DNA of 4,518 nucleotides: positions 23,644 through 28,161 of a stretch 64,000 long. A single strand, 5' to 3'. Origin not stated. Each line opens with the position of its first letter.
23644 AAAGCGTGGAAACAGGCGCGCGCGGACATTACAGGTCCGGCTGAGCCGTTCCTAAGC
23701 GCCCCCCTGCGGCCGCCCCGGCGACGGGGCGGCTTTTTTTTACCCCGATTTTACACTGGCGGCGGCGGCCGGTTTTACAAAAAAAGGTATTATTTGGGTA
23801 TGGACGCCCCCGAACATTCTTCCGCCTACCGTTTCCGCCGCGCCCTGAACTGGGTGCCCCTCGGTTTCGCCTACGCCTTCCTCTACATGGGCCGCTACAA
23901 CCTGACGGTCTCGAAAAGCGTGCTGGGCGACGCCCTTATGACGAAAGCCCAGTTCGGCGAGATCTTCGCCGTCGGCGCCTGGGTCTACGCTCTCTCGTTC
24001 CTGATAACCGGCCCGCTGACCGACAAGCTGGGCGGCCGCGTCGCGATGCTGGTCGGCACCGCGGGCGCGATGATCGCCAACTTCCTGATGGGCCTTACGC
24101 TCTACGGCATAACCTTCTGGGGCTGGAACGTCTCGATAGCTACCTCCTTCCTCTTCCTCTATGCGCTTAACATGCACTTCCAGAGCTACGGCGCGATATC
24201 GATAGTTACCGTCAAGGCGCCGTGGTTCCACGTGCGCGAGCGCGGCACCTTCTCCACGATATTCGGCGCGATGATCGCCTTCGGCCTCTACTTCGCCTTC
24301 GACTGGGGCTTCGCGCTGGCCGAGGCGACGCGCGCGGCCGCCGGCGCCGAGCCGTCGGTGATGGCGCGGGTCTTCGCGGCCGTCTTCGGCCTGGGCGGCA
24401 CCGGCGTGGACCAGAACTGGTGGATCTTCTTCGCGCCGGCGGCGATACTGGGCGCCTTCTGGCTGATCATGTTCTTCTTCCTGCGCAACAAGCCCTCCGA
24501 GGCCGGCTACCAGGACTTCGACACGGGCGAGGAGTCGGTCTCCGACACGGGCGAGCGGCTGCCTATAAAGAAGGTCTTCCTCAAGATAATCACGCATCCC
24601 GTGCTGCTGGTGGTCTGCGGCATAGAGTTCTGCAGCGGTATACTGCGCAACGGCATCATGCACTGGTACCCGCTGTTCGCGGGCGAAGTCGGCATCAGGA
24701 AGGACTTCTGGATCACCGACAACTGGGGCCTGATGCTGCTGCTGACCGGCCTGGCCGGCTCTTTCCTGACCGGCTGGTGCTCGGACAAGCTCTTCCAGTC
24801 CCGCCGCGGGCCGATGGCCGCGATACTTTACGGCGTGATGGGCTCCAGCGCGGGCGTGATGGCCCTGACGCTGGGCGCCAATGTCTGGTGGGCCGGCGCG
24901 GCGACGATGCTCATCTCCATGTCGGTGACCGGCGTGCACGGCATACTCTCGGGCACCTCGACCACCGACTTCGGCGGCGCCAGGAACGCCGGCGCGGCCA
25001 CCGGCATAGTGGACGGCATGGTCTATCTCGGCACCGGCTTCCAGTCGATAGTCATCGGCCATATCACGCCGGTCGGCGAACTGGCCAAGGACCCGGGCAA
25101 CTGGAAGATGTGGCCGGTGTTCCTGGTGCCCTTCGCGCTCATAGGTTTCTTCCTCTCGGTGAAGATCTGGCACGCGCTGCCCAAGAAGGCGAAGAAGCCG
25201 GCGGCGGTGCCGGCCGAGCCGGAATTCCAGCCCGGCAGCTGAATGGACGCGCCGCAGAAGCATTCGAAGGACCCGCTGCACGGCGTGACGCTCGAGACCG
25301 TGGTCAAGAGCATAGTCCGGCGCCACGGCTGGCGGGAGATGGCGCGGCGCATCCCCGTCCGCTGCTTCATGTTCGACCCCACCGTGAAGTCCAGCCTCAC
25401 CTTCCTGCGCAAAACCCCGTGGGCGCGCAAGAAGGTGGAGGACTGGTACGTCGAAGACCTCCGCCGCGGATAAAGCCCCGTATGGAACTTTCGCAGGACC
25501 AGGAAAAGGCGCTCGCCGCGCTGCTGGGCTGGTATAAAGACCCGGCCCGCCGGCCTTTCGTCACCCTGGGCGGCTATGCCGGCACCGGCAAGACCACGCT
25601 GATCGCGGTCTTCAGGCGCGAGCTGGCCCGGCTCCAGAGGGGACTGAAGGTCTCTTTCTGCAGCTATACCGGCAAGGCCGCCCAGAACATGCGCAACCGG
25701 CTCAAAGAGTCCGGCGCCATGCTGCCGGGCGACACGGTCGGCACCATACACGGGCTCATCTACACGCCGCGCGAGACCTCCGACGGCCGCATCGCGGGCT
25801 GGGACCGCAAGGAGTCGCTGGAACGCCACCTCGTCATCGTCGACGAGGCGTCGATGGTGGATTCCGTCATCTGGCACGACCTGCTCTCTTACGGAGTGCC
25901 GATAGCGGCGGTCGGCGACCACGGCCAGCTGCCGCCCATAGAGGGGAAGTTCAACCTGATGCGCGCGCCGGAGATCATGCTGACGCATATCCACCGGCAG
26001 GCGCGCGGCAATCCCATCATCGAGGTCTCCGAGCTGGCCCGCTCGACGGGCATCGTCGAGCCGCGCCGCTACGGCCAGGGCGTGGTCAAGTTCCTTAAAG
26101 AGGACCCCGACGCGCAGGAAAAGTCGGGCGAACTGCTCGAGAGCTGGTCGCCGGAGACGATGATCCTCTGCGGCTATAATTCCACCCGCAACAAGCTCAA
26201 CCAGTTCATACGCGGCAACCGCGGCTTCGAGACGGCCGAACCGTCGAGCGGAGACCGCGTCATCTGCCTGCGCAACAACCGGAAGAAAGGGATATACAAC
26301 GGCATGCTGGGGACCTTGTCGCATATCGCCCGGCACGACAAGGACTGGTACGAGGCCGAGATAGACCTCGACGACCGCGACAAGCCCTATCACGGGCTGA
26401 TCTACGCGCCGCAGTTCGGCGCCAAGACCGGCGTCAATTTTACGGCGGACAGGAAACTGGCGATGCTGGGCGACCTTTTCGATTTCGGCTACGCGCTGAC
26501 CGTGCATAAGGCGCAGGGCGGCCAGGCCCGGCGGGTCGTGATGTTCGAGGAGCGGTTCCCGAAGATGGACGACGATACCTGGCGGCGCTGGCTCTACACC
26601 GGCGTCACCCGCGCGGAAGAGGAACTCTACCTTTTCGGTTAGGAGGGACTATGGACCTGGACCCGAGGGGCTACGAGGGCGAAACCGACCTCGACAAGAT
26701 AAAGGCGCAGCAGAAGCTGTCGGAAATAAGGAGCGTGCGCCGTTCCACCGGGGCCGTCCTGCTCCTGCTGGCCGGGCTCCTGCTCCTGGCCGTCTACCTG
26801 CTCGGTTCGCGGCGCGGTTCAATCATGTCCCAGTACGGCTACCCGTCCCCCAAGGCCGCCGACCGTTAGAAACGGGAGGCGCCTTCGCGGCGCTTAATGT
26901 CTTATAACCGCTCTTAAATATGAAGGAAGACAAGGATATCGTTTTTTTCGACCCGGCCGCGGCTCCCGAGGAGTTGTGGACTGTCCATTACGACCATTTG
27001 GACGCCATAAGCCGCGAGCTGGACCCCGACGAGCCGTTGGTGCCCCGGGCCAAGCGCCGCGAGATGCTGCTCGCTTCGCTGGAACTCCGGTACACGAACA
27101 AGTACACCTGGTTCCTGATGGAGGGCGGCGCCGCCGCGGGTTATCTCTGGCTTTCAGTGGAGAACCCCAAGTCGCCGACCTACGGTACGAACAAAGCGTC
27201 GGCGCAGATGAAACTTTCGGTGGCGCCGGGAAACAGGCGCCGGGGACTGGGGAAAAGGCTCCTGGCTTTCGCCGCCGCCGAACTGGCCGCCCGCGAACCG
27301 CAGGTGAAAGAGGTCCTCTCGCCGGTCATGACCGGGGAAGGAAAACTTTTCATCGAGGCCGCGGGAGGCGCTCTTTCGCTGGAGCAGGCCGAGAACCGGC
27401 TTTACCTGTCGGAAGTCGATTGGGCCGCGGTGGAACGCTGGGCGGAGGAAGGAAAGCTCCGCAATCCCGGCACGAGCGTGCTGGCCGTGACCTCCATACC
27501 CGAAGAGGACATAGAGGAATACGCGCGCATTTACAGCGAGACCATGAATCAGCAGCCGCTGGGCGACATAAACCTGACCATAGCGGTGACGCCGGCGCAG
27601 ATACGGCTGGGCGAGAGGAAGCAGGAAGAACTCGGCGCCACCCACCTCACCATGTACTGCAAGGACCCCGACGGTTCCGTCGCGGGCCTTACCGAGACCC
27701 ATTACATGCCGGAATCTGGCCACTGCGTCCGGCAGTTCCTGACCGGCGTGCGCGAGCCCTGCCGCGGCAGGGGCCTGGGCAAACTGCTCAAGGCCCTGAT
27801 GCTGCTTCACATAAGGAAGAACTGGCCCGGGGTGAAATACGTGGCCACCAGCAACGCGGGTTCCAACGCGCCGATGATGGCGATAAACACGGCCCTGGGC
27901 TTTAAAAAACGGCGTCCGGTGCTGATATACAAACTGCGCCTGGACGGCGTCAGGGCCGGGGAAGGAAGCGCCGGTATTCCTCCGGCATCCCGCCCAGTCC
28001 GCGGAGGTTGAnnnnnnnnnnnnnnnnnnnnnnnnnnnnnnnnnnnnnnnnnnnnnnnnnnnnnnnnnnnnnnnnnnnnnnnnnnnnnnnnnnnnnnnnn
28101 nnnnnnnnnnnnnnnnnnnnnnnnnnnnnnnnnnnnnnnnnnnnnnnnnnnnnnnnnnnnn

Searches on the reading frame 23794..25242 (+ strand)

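Call 59: search_protein_families(library=pfam, proteins=[window:23794-25242:+], max_evalue=0.001)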
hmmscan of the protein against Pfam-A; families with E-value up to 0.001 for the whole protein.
window:23794-25242:+ (482 aa): 1 family
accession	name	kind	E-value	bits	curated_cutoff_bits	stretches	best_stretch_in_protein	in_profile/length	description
PF07690.21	MFS_1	-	1.6e-19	70.5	33.4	1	23-415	1-344/347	Major Facilitator Superfamily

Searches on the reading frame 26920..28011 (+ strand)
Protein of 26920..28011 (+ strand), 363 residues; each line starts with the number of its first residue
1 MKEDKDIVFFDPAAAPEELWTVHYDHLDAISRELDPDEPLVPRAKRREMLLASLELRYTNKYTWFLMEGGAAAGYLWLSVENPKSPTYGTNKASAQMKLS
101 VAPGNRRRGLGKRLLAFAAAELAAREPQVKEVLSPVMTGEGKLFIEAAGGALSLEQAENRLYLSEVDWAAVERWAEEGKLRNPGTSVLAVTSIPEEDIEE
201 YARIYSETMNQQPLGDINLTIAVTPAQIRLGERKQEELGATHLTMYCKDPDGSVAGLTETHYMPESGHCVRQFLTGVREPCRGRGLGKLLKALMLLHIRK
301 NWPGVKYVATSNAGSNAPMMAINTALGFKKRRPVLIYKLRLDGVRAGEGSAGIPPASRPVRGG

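Call 59: search_protein_families(library=pfam, proteins=[window:26920-28011:+], max_evalue=0.001)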
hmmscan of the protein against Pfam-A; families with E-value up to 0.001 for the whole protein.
window:26920-28011:+ (363 aa): 3 families
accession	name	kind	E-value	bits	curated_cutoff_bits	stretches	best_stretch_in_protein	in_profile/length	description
PF00583.31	Acetyltransf_1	-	3.6e-10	40.6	20.7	1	53-125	27-91/116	Acetyltransferase (GNAT) family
PF13508.13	Acetyltransf_7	-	1.3e-07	32.3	27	1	63-129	5-62/84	Acetyltransferase (GNAT) domain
PF08445.16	FR47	-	9.2e-05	22.8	22.1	0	277-331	29-80/86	FR47-like protein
